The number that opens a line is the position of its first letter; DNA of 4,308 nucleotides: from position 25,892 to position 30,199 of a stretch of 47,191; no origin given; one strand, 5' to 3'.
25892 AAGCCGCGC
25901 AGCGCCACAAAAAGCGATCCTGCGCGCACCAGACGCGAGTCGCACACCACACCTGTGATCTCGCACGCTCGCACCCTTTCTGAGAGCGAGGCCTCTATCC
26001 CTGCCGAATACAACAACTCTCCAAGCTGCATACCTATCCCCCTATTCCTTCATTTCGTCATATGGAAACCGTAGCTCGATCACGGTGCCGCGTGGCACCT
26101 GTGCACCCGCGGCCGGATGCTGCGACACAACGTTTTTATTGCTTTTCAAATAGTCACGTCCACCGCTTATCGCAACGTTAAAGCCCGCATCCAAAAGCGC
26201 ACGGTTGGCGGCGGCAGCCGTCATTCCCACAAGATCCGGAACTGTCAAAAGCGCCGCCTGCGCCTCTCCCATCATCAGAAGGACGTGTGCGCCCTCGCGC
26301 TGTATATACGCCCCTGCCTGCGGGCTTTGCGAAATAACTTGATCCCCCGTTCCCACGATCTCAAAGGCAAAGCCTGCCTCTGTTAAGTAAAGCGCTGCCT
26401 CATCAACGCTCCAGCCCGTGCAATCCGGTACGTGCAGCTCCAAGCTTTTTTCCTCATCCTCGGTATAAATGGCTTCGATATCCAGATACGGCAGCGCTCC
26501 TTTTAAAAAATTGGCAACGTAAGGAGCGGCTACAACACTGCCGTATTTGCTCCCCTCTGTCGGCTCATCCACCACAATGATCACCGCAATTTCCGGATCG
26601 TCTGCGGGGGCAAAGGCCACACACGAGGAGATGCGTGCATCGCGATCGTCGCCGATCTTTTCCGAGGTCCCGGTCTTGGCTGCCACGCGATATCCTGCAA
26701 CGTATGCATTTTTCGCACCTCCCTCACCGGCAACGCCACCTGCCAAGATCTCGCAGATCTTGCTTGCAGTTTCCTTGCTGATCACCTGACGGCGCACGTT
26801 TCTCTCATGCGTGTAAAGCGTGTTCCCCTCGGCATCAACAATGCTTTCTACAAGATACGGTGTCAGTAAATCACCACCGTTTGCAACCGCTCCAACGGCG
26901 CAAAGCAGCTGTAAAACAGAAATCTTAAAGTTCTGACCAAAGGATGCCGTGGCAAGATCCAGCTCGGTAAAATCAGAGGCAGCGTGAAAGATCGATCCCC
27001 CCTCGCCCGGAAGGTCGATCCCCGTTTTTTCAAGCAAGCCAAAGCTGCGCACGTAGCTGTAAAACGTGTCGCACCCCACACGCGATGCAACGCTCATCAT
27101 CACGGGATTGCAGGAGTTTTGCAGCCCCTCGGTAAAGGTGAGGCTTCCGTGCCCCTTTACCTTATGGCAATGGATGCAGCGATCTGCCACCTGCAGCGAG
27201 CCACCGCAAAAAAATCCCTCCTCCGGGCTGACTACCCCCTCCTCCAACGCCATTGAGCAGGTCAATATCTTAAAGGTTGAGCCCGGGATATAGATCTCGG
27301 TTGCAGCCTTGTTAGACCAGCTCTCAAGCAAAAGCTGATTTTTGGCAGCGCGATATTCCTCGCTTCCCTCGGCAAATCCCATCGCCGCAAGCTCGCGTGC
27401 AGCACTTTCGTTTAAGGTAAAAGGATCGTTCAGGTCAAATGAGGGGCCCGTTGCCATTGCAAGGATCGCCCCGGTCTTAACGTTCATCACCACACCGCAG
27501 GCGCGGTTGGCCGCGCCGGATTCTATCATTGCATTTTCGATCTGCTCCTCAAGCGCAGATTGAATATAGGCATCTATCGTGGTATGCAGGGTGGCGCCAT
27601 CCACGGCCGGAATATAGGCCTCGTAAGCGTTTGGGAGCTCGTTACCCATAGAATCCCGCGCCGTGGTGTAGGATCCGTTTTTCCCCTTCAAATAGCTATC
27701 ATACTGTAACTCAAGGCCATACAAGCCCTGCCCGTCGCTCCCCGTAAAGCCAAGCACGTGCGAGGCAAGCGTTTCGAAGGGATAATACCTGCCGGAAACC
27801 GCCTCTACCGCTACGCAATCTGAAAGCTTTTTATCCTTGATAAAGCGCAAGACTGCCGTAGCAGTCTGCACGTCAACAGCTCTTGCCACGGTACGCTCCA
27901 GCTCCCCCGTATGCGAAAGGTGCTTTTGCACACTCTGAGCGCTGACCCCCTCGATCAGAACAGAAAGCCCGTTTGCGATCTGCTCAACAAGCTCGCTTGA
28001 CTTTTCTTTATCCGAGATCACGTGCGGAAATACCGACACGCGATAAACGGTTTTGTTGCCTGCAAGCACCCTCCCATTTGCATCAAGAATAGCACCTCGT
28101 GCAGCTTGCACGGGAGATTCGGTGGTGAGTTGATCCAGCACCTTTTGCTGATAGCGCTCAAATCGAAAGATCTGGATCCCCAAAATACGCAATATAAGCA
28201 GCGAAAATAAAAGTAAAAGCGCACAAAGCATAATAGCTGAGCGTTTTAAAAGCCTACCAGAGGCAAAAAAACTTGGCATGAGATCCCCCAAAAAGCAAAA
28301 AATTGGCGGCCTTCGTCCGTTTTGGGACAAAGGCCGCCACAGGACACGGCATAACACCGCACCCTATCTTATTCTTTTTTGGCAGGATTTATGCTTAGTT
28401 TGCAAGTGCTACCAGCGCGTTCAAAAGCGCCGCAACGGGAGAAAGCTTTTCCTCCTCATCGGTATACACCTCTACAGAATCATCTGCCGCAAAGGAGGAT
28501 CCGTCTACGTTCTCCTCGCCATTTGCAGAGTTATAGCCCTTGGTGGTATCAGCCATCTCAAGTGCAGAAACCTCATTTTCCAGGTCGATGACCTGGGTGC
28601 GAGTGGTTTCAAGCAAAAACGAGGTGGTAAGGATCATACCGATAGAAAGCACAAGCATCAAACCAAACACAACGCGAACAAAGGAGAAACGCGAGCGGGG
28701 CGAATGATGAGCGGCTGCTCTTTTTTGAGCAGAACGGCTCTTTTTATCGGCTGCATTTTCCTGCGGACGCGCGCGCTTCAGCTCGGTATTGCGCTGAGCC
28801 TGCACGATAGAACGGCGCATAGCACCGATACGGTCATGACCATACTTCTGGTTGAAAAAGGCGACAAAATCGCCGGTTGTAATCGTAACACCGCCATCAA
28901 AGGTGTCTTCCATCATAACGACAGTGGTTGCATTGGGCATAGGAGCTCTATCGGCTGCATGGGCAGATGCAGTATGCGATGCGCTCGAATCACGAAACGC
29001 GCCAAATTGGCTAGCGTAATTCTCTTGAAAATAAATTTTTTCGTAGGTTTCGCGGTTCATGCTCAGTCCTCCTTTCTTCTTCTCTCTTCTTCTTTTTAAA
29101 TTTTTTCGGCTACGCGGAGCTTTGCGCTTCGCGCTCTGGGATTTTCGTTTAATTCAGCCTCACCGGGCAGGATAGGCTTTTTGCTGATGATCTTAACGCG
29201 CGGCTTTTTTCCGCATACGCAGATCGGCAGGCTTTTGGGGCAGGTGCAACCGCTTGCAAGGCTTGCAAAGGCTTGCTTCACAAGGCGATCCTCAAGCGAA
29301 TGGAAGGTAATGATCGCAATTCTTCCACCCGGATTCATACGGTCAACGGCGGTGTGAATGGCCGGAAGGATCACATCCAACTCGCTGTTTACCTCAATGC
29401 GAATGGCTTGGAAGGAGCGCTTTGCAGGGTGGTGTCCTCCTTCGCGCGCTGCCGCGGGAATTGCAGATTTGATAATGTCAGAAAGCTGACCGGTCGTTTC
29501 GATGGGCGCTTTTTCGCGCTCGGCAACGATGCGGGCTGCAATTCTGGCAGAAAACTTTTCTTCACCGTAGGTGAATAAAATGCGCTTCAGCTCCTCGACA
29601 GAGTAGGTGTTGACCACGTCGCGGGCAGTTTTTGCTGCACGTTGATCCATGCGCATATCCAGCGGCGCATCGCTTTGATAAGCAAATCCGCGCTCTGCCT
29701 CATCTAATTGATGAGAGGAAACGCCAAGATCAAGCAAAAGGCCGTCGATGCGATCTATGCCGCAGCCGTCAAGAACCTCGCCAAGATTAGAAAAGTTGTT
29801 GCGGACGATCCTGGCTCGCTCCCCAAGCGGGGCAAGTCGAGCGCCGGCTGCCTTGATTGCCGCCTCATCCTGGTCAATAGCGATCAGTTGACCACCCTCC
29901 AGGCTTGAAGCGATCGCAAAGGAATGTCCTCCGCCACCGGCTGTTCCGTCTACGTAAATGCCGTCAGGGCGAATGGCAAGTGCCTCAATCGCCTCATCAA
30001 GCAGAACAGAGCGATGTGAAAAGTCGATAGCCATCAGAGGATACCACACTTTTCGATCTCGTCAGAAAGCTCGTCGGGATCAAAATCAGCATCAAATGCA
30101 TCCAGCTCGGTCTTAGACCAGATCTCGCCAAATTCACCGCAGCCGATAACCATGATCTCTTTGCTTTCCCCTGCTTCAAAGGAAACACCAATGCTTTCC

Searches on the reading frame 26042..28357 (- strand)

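Call 30: search_protein_families(library=pfam, proteins=[window:26042-28357:-], max_evalue=0.00001)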
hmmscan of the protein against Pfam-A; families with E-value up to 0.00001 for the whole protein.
window:26042-28357:- (771 aa): 3 families
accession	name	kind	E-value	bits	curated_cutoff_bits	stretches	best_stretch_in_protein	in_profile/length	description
PF00905.27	Transpeptidase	-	4.5e-70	236.7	22.1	1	287-618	2-298/299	Penicillin binding protein transpeptidase domain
PF03793.24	PASTA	-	2.4e-24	85.5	23.2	2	705-763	2-61/64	PASTA domain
PF03717.20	PBP_dimer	-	1.6e-22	81.2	24.4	1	83-243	2-178/180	Penicillin-binding Protein dimerisation domain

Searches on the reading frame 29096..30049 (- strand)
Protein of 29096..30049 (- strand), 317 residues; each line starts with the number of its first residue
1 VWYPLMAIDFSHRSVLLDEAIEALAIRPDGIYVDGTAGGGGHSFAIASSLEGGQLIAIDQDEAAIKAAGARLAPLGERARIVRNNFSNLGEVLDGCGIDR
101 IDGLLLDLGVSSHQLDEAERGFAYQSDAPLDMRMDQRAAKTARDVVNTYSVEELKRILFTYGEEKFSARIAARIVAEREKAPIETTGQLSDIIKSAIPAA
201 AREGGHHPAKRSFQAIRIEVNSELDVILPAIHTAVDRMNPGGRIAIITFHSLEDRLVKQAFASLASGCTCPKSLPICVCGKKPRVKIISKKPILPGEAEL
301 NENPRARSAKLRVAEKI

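Call 66: search_protein_families(library=pfam, proteins=[window:29096-30049:-], max_evalue=0.01)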
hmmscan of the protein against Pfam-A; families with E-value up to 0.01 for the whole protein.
window:29096-30049:- (317 aa): 1 family
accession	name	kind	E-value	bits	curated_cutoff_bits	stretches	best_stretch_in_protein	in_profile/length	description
PF01795.25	Methyltransf_5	-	1.2e-122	409.7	27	1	10-317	2-309/309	MraW methylase family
